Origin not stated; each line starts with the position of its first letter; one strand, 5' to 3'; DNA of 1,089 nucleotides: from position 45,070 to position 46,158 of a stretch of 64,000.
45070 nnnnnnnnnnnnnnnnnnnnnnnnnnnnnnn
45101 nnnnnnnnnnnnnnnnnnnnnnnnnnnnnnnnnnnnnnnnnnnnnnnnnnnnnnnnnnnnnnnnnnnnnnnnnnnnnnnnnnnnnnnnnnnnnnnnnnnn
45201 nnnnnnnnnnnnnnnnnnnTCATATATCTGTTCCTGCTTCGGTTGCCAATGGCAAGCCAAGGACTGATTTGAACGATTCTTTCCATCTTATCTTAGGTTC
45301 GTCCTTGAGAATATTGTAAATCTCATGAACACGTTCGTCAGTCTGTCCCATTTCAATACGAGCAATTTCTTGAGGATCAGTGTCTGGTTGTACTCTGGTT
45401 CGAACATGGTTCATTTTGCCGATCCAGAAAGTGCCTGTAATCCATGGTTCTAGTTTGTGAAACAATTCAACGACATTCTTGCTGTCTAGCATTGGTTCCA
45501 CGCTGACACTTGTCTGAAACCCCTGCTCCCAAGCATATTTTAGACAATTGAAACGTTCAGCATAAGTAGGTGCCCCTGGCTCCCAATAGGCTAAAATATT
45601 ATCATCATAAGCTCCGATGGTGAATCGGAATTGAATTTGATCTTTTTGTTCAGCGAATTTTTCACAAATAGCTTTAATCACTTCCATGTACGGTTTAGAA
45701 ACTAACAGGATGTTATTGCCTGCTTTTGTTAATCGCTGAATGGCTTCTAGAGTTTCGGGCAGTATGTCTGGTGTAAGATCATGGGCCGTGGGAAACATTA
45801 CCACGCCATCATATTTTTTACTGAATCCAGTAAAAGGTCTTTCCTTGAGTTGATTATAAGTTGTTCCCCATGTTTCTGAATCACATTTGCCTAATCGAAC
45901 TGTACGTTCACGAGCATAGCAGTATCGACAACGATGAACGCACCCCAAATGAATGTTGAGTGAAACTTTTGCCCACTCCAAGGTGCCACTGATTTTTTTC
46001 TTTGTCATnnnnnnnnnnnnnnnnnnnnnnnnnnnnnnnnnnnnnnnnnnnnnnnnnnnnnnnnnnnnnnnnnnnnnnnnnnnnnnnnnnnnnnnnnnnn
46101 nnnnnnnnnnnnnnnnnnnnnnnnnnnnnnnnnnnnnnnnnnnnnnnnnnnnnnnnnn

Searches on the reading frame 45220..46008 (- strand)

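Call 13: search_protein_families(library=pfam, proteins=[window:45220-46008:-], max_evalue=0.001)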
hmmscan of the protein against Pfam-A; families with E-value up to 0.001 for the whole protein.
window:45220-46008:- (262 aa): 1 family
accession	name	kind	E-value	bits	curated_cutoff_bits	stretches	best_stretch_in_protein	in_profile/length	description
PF04055.27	Radical_SAM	-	2.3e-08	34.8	29.5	1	18-168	2-145/166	Radical SAM superfamily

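Call 64: search_protein_families(library=ncbifam, proteins=[window:45220-46008:-], max_evalue=0.001)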
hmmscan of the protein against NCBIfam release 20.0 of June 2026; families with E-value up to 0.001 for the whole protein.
window:45220-46008:- (262 aa): 4 families
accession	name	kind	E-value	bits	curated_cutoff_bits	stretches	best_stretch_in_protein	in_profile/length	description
NF038135.1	rSAM_Rv2578c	equivalog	7.6e-09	35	430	1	118-174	174-230/317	Rv2578c family radical SAM protein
TIGR04470.1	rSAM_mob_pairB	equivalog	1.3e-08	34.5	410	1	12-200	17-202/285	radical SAM mobile pair protein B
NF033668.1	rSAM_PA0069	hypoth_equivalog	4.8e-07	29.1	360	0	14-35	58-79/348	PA0069 family radical SAM protein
NF038136.1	rSAM_Rv_intein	exception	4.1e-05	22.6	700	0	119-174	432-487/574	intein-containing Rv2578c family radical SAM protein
